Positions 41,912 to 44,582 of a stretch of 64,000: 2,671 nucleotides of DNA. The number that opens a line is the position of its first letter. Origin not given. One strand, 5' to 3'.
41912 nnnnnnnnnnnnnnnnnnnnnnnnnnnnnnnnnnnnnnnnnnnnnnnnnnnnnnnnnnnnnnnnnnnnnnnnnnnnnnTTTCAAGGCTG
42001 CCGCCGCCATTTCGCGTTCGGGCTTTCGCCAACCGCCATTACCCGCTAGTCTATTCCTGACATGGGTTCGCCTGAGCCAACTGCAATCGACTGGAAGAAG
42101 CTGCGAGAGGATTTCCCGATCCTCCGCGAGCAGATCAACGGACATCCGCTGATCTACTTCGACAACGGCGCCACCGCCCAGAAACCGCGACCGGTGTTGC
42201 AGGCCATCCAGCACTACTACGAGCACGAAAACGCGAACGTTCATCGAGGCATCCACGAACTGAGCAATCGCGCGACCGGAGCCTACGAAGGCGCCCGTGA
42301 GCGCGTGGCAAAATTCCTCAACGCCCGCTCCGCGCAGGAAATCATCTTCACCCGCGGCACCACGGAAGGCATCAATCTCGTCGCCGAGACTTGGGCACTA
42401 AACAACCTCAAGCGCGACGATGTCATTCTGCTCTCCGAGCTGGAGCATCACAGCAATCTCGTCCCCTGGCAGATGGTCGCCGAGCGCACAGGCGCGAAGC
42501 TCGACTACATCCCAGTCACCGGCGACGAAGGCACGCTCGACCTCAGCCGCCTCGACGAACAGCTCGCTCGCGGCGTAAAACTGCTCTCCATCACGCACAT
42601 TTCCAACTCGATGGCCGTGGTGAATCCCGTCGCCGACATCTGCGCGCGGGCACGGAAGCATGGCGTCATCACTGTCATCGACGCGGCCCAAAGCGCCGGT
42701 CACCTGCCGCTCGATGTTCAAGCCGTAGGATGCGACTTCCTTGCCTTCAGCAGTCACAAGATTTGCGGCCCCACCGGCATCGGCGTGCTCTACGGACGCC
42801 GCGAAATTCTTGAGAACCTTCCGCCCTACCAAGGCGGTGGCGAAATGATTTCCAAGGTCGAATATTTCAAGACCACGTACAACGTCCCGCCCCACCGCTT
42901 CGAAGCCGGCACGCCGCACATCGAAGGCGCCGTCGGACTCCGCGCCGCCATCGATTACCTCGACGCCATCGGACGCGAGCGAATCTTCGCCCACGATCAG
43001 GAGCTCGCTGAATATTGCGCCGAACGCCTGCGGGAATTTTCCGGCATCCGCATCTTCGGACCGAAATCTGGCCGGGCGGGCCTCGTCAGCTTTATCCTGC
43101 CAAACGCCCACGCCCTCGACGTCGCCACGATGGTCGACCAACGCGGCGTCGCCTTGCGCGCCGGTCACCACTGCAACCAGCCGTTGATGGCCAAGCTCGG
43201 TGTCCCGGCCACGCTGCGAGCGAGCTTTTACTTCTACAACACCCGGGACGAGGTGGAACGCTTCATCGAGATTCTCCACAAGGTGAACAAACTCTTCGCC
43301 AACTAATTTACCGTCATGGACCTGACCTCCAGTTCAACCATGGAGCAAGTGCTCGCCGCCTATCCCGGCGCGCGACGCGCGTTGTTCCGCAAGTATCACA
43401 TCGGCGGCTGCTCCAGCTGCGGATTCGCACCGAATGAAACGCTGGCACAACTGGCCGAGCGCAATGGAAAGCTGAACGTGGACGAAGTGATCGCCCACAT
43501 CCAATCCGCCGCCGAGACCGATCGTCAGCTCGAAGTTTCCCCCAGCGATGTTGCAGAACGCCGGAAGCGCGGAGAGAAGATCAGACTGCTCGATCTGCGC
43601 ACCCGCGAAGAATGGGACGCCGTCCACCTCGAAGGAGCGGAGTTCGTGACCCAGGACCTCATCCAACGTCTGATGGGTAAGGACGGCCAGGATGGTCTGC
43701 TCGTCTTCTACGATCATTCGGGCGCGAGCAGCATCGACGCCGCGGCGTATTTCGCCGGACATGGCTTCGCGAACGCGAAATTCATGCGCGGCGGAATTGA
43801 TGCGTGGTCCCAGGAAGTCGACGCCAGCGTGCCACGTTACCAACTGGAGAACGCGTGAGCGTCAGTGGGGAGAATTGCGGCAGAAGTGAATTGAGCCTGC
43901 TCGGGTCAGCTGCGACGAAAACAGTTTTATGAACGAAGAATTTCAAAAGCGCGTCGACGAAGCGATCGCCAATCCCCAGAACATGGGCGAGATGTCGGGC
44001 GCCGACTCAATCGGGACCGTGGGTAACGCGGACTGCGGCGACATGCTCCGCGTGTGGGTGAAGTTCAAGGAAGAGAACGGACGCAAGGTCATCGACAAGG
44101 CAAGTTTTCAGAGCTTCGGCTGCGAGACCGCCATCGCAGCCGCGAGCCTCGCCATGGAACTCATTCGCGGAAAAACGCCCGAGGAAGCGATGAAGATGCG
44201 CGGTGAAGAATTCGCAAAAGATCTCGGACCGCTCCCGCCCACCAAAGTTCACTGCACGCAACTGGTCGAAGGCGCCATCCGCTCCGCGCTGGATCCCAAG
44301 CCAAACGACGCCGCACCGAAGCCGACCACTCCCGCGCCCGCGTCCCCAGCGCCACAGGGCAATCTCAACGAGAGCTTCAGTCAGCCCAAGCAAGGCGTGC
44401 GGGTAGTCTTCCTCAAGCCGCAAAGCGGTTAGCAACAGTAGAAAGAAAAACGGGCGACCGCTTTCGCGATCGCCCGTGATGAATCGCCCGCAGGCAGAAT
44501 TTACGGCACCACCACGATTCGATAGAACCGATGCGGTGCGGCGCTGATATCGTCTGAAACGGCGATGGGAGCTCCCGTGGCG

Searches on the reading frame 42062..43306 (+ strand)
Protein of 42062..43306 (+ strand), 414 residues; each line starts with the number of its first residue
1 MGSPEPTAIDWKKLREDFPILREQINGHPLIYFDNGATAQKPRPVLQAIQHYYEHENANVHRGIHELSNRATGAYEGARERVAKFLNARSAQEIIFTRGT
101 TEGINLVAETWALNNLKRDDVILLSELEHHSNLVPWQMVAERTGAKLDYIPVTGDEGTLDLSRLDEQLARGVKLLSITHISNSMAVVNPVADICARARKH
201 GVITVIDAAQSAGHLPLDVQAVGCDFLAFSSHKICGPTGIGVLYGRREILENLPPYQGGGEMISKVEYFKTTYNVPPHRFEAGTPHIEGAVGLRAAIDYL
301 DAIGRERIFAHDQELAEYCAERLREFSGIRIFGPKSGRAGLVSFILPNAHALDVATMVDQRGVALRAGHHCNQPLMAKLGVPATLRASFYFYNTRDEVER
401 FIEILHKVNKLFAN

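Call 87: search_protein_families(library=pfam, proteins=[window:42062-43306:+], max_evalue=0.001)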
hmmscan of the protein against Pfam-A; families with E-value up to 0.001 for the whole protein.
window:42062-43306:+ (414 aa): 2 families
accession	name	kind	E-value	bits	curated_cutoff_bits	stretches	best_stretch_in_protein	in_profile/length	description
PF00266.25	Aminotran_5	-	3.9e-143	477.4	21.5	1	31-401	1-371/371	Aminotransferase class-V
PF00155.27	Aminotran_1_2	-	6.9e-10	39.1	19.7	1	76-403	45-359/361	Aminotransferase class I and II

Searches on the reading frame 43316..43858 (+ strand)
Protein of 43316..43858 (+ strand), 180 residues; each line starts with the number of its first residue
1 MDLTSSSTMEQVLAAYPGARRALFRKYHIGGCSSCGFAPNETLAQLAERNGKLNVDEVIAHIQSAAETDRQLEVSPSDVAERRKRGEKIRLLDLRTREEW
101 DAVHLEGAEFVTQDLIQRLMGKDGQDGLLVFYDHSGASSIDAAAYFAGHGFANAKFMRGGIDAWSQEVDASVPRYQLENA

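Call 87: search_protein_families(library=pfam, proteins=[window:43316-43858:+], max_evalue=0.001)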
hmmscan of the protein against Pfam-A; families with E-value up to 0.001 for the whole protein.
window:43316-43858:+ (180 aa): 1 family
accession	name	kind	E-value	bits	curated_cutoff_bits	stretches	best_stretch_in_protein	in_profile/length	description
PF00581.25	Rhodanese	-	5.3e-13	49.7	22.2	1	77-166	3-101/102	Rhodanese-like domain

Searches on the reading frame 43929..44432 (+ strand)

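Call 87: search_protein_families(library=pfam, proteins=[window:43929-44432:+], max_evalue=0.001)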
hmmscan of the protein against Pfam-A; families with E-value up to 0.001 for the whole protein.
window:43929-44432:+ (167 aa): 1 family
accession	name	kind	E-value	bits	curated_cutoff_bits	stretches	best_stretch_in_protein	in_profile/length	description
PF01592.21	NifU_N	-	2.4e-27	96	22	1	5-121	2-117/127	NifU-like N terminal domain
